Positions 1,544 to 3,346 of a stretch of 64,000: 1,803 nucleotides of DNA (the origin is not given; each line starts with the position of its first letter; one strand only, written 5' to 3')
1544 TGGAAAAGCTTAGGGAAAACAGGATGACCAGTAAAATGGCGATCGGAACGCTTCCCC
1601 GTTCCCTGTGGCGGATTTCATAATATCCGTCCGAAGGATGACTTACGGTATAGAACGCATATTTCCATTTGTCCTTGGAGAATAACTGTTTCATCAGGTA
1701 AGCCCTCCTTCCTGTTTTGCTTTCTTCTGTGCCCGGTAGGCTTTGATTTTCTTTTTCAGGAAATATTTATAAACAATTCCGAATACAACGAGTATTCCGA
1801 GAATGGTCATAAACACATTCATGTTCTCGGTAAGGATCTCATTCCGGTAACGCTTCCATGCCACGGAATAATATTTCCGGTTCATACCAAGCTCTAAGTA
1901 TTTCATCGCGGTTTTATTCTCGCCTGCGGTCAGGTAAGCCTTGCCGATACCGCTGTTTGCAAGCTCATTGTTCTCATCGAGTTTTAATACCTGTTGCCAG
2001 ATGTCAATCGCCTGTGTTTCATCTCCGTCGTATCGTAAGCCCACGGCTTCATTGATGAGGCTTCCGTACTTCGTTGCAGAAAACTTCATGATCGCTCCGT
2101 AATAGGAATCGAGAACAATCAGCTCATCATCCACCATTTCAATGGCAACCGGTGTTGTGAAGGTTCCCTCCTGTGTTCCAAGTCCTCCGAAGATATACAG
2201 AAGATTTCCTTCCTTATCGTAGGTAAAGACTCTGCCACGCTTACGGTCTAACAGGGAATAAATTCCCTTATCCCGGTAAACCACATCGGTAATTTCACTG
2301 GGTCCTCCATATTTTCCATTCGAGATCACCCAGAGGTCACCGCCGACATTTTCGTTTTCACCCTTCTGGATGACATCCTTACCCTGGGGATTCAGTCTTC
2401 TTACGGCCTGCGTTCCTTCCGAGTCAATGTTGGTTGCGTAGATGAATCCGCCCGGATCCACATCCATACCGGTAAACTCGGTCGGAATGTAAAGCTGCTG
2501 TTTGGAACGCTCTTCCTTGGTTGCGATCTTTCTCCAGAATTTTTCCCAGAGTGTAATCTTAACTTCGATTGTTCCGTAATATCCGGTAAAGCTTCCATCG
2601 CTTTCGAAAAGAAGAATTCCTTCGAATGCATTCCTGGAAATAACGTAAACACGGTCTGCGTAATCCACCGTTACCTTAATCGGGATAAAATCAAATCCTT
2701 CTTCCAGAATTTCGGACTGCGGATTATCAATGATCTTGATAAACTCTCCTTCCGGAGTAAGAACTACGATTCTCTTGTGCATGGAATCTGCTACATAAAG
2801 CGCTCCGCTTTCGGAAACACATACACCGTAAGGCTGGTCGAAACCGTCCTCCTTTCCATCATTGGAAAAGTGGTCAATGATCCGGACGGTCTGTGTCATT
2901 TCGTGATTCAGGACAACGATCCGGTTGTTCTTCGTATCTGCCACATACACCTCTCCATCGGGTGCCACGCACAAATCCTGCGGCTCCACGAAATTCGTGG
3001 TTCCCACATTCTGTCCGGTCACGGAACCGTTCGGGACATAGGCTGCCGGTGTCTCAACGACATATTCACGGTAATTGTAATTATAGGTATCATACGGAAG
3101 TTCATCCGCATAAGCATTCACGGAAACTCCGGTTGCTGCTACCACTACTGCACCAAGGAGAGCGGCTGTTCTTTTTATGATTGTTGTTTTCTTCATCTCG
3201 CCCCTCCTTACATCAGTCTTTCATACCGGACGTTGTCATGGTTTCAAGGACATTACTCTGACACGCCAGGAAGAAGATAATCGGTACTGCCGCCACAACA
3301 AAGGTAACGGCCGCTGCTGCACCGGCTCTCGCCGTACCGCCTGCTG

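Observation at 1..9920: ABC glycan importer transcriptionally wired to three uncharacterised envelope proteins (NHL/TPR propeller, Yip1-like, DUF5696-like)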

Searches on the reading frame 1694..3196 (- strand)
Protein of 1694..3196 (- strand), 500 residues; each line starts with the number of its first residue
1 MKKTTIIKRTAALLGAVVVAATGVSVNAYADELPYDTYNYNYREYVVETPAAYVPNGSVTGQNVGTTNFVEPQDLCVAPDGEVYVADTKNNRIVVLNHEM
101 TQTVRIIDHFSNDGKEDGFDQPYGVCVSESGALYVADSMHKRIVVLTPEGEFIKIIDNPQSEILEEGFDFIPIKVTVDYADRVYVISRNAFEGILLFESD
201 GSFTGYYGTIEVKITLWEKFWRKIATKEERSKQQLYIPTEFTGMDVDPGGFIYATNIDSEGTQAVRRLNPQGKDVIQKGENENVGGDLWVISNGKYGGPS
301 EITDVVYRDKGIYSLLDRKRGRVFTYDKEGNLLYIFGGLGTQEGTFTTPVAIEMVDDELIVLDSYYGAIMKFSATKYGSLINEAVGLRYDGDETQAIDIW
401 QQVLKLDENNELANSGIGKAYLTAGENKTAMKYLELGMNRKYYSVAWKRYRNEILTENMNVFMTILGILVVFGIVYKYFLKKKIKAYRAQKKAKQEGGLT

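Call 5: search_protein_families(library=pfam, proteins=[window:1694-3196:-], max_evalue=0.01)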
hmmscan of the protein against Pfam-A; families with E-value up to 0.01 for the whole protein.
window:1694-3196:- (500 aa): 9 families
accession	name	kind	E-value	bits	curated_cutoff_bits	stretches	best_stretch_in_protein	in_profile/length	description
PF01436.27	NHL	-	2e-16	59.6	20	2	69-95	1-27/28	NHL repeat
PF08450.18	SGL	-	2.1e-07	31.3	26.3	1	75-160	139-224/246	SMP-30/Gluconolactonase/LRE-like region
PF22865.1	MgtS-like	-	0.00035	20.8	27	1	458-482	4-28/31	Small protein MgtS-like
PF13414.12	TPR_11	-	0.00055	20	26.8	1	391-424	8-41/42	TPR repeat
PF25021.1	TEN_NHL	-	0.00059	19.4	27.1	0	68-93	328-353/357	Teneurin NHL domain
PF12791.13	RsgI_N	-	0.0027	18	25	0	141-155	12-26/40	Anti-sigma factor N-terminus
PF14559.12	TPR_19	-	0.0028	18.4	25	1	390-437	4-51/68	Tetratricopeptide repeat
PF17170.10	DUF5128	-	0.0031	17.2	22.9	0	301-377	45-122/321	6-bladed beta-propeller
PF24684.1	Vgb_lyase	-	0.0047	16.2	50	0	121-154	14-47/290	Virginiamycin B lyase family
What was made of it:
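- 1694..3196 (-): Type-I membrane protein: signal peptide, six-bladed NHL propeller (38-374), TPR-like helices (376-457) and a C-terminal TM helix (459-496) with a basic tail. Family signatures are LYIPTEF and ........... Call 5.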

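Call 9: find_encoding_contigs(protein=window:1694-3196:-, flank=10000, max_places=6)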
Protein window:1694-3196:- (500 aa): 3 contigs read that carry it; 3 places shown.
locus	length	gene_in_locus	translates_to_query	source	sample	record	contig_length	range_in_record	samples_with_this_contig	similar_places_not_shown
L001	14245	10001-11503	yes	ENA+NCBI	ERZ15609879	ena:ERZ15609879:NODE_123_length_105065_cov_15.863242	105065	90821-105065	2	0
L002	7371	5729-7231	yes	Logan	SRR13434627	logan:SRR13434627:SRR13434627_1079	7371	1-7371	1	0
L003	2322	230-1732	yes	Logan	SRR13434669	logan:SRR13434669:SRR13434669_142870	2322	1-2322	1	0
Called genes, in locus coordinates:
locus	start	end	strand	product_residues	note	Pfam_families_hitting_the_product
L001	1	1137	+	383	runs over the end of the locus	PF03977:OAD_beta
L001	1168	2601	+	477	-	PF00682:HMGL-like, PF02436:PYC_OADA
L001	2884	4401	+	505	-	PF16990:CBM_35, PF02156:Glyco_hydro_26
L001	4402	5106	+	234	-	PF04854:DUF624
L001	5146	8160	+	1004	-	PF01547:SBP_bac_1, PF13416:SBP_bac_8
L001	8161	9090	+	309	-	PF00528:BPD_transp_1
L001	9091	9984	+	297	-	PF00528:BPD_transp_1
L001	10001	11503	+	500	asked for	PF08450:SGL (weak), PF01436:NHL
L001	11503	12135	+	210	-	PF04893:Yip1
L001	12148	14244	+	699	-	?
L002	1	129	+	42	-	?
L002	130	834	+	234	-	PF04854:DUF624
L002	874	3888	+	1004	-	PF01547:SBP_bac_1, PF13416:SBP_bac_8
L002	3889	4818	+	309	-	PF00528:BPD_transp_1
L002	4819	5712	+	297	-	PF00528:BPD_transp_1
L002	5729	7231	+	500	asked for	PF08450:SGL (weak), PF01436:NHL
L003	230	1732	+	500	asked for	PF08450:SGL (weak), PF01436:NHL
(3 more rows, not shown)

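Call 10: find_homologous_proteins(query=window:1694-3196:-, max_evalue=0.00001)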
Query window:1694-3196:- (500 aa): 1969 proteins with E <= 0.00001 among 8000 candidates; the best 120 are listed.
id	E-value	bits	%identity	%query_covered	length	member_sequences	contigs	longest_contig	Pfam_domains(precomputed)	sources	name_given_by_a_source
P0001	0.0e+0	1099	97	100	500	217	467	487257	PF01436.28,PF08450.19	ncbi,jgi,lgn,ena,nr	ncbi:MAG TPA: gluconolactonase [Lachnospiraceae bacterium]|jgi:sugar lactone lactonase YvrE|nr:gluco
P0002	4.1e-283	958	83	100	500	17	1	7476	PF01436.28,PF08450.19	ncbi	-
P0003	1.4e-268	910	81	100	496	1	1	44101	PF01436.28,PF08450.19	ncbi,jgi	-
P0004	3.1e-267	905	80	100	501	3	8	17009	PF01436.28,PF08450.19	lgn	-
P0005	9.2e-266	900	79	100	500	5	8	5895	PF17170.11,PF01436.28,PF08450.19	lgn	-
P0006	1.2e-265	900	80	100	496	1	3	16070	PF01436.28,PF08450.19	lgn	-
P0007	1.2e-265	900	80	100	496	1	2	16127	PF01436.28,PF08450.19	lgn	-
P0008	3.8e-265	898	79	100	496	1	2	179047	PF01436.28,PF08450.19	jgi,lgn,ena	-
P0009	5.2e-265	898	78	100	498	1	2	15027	PF17170.11,PF01436.28,PF08450.19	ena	-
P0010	6.6e-265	898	79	100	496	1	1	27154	PF01436.28,PF08450.19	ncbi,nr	ncbi:MAG: gluconolactonase [Bacillota bacterium]|nr:gluconolactonase [Bacillota bacterium]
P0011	7.7e-265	897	80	100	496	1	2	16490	PF01436.28,PF08450.19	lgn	-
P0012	1.3e-264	897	79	100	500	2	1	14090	PF17170.11,PF01436.28,PF08450.19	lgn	-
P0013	5.7e-264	894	80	100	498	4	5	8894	PF01436.28,PF08450.19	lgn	-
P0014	7.5e-264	894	80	100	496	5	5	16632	PF01436.28,PF08450.19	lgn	-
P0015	8.9e-264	894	79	100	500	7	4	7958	PF17170.11,PF01436.28,PF08450.19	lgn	-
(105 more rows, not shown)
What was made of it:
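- Call 10: source names.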

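Call 14: find_homologous_proteins(query=L001:12148-14244:+, max_evalue=0.00001)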
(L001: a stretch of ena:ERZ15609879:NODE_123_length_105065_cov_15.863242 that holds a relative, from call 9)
Query L001:12148-14244:+ (699 aa): 1095 proteins with E <= 0.00001 among 8000 candidates; the best 120 are listed.
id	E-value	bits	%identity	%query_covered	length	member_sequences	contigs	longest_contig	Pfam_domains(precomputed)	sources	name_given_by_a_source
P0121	0.0e+0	1497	95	100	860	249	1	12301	PF18952.7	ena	-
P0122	0.0e+0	1305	83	100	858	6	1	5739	PF18952.7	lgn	-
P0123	0.0e+0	1303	82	100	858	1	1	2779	PF18952.7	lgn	-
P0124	0.0e+0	1296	82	100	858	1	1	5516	PF18952.7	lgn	-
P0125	0.0e+0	1294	82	100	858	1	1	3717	PF18952.7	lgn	-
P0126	0.0e+0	1166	74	100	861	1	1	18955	PF18952.7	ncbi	ncbi:MAG: DUF5696 domain-containing protein [Suilimivivens sp.]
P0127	0.0e+0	1158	74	100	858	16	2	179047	PF18952.7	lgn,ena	-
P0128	0.0e+0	1158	74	100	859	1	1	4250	PF18952.7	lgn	-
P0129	0.0e+0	1156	74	100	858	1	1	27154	PF18952.7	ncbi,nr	ncbi:MAG: DUF5696 domain-containing protein [Bacillota bacterium]|nr:DUF5696 domain-containing prote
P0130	0.0e+0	1154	73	100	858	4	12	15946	PF18952.7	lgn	-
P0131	0.0e+0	1151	72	100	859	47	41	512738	PF18952.7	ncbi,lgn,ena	-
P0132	0.0e+0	1149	73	100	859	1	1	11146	PF18952.7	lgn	-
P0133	0.0e+0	1149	72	100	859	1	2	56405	PF18952.7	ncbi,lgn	-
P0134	0.0e+0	1148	72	100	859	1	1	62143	PF18952.7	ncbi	-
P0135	0.0e+0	1147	74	100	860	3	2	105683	PF18952.7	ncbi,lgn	-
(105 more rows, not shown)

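Call 15: search_protein_families(library=ncbifam, proteins=[window:1694-3196:-, L001:12148-14244:+], max_evalue=0.001)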
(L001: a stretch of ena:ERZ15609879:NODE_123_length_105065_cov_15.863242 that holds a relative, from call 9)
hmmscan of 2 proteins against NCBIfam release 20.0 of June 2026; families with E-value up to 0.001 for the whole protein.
window:1694-3196:- (500 aa): 5 families
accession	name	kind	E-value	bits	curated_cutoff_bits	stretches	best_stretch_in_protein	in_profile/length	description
NF035926.1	scyF_NHL_VPEP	equivalog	6.2e-20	71.7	350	2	48-209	130-285/376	scytonemin biosynthesis PEP-CTERM protein ScyF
NF047780.1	LIC12708_fam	subfamily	2.9e-06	26.4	150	0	129-162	65-98/391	LIC_12708 family protein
NF033206.1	ScyE_fam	subfamily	4.6e-06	26.4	80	0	117-188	250-320/333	ScyD/ScyE family protein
NF053768.1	CIS12_fam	equivalog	2.4e-05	23.2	860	0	69-157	87-164/715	CIS12 family contractile injection system protein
NF033842.1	small_MgtS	equivalog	0.0005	20.1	35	1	457-475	3-21/31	protein MgtS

L001:12148-14244:+ (699 aa): 0 families

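Call 16: find_encoding_contigs(protein=P0121, flank=10000, max_places=4)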
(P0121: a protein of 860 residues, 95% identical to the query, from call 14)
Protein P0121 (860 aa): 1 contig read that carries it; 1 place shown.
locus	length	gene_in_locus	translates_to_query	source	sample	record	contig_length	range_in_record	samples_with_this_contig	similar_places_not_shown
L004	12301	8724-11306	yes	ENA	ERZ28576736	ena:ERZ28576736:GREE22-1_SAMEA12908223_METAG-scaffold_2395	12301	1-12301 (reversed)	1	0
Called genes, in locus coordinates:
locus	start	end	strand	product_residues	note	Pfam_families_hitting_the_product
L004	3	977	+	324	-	?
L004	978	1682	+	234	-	PF04854:DUF624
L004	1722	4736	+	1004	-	PF01547:SBP_bac_1, PF13416:SBP_bac_8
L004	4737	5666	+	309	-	PF00528:BPD_transp_1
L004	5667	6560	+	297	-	PF00528:BPD_transp_1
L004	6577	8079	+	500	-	PF08450:SGL (weak), PF01436:NHL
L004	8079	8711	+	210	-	PF04893:Yip1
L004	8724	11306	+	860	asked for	PF18952:DUF5696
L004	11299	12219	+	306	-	PF00528:BPD_transp_1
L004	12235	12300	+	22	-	?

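Call 17: find_encoding_contigs(protein=P0131, flank=10000, max_places=3)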
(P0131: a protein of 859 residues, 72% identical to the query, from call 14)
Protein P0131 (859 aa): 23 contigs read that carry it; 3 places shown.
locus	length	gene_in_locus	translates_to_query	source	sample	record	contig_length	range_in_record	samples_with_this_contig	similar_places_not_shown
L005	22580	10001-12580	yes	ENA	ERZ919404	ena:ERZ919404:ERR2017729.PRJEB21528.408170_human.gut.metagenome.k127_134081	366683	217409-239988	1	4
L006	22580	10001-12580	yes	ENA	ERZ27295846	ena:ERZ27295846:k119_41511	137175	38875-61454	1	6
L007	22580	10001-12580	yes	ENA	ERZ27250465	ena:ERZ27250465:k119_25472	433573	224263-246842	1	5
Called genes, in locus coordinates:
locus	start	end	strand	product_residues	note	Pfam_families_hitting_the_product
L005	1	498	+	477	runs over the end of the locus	PF00682:HMGL-like, PF02436:PYC_OADA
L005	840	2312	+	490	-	PF16990:CBM_35, PF02156:Glyco_hydro_26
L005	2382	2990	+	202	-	PF04854:DUF624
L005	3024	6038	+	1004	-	PF01547:SBP_bac_1, PF13416:SBP_bac_8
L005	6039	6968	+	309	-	PF00528:BPD_transp_1 (weak)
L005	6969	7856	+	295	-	PF00528:BPD_transp_1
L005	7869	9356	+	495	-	PF01436:NHL (faint), PF17170:DUF5128 (faint)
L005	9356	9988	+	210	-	PF04893:Yip1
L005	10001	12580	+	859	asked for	PF18952:DUF5696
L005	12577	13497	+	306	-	PF00528:BPD_transp_1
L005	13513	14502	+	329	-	PF00528:BPD_transp_1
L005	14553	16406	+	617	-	PF18259:CBM65_1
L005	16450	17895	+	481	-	PF01547:SBP_bac_1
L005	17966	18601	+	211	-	PF04854:DUF624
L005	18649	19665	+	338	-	PF00356:LacI, PF00532:Peripla_BP_1, PF13377:Peripla_BP_3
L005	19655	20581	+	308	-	PF01936:NYN, PF12872:OST-HTH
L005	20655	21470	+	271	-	PF01510:Amidase_2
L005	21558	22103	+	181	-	PF00440:TetR_N (weak)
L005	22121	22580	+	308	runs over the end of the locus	PF01418:HTH_6, PF01380:SIS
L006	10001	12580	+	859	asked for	PF18952:DUF5696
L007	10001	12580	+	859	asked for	PF18952:DUF5696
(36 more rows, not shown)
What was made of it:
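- Call 9 (L001), call 16 (L004) and call 17 (L005-7) extend the locus.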

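Call 25: search_solved_structures(query=A1, max_evalue=1, show_alignments=2)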
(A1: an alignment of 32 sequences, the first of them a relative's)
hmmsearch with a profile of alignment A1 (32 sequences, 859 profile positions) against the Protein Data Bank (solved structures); distinct sequences matched with E-value up to 1: 4.
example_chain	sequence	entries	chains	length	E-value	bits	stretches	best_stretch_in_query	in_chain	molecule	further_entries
5i9d_A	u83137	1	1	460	0.0028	18.8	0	466-525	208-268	pentatricopeptide repeat protein dPPR-U8A2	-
5i9f_A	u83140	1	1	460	0.003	18.7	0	487-525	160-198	pentatricopeptide repeat protein dPPR-U10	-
5i9g_C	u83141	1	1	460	0.0034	18.5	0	478-524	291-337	pentatricopeptide repeat protein dPPR-U8C2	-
5i9h_A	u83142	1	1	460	0.0037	18.4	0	478-523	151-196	pentatricopeptide repeat protein dPPR-U8G2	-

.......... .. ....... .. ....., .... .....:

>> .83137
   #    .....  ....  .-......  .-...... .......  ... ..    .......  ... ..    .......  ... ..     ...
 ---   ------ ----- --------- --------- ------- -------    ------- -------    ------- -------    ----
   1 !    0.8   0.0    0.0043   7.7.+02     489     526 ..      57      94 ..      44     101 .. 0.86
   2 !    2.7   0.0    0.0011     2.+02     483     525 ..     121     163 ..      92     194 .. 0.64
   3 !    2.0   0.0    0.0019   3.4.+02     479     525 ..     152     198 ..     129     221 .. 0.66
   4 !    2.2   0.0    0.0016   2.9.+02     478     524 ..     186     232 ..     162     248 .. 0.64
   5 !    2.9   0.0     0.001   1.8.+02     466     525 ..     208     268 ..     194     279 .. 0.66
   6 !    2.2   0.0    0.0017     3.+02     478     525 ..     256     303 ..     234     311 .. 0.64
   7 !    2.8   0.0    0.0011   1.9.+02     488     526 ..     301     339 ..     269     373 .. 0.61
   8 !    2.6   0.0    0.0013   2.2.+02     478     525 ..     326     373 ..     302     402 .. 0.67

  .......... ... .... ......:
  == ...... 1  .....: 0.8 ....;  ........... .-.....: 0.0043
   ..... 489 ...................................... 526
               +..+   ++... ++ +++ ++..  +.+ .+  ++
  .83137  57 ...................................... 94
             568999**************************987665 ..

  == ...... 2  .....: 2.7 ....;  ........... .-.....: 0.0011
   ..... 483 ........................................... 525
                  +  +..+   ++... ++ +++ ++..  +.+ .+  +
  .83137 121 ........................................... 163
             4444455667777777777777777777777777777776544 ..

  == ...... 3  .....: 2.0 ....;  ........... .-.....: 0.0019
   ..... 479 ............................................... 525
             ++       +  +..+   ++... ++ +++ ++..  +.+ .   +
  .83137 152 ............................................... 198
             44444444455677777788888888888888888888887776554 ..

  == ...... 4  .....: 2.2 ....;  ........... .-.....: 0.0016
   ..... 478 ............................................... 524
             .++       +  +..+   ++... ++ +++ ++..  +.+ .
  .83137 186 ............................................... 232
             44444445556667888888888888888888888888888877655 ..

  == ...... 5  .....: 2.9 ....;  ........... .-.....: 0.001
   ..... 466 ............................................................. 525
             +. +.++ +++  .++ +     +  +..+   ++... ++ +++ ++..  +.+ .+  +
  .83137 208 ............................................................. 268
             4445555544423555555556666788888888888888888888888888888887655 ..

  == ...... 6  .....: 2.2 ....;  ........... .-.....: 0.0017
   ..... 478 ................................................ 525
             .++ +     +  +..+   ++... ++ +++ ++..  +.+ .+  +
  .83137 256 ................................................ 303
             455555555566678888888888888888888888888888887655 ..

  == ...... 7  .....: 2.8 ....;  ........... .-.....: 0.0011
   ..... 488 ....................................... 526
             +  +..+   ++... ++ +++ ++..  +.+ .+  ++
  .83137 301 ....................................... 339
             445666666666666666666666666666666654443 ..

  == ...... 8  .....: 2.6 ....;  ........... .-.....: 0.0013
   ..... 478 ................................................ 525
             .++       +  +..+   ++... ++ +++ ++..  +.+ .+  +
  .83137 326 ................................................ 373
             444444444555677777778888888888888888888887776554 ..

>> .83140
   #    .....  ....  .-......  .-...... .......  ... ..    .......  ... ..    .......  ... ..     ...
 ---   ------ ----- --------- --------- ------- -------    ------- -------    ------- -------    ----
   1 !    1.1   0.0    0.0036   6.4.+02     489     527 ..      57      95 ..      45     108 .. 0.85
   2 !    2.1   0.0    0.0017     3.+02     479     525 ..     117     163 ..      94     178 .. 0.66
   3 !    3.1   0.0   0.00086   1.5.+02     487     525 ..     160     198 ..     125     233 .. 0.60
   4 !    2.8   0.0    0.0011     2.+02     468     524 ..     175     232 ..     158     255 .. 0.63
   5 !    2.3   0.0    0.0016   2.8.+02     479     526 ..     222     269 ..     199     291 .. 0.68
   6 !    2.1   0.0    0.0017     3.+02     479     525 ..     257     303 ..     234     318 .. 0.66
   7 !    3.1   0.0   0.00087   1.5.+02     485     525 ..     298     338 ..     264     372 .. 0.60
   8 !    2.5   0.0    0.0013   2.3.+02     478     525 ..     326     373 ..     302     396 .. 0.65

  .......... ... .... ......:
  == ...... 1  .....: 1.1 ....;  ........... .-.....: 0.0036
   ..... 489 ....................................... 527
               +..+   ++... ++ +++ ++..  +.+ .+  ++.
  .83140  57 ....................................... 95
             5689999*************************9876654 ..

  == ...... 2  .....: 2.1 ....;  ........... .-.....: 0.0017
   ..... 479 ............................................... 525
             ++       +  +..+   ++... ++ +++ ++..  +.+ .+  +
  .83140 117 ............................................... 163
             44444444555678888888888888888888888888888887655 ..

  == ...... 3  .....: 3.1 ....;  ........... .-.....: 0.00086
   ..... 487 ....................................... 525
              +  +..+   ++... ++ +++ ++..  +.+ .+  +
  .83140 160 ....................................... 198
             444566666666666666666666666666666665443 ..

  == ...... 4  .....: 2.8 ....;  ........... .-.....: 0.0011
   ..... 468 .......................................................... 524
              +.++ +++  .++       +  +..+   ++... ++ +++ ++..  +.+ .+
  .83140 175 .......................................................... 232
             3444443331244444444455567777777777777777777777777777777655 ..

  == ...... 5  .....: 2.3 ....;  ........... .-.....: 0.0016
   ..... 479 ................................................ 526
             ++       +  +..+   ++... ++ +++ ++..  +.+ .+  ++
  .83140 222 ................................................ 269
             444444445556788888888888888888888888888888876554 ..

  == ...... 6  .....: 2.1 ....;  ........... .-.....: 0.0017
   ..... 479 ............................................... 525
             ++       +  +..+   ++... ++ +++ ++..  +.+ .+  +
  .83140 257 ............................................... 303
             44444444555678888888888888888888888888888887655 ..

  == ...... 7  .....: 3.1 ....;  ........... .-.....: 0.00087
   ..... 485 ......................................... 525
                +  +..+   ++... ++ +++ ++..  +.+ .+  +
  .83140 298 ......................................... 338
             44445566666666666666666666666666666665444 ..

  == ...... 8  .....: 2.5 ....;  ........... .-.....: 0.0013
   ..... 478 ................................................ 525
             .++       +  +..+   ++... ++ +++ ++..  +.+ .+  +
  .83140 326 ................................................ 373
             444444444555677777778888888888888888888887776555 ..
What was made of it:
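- On GH129 / GH101-type glycoside hydrolase (for DUF5696): Call 25: a profile search against all PDB sequences found no GH hit.
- Tried and rejected: A profile search against all PDB sequences returned only spurious PPR hits (call 25).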
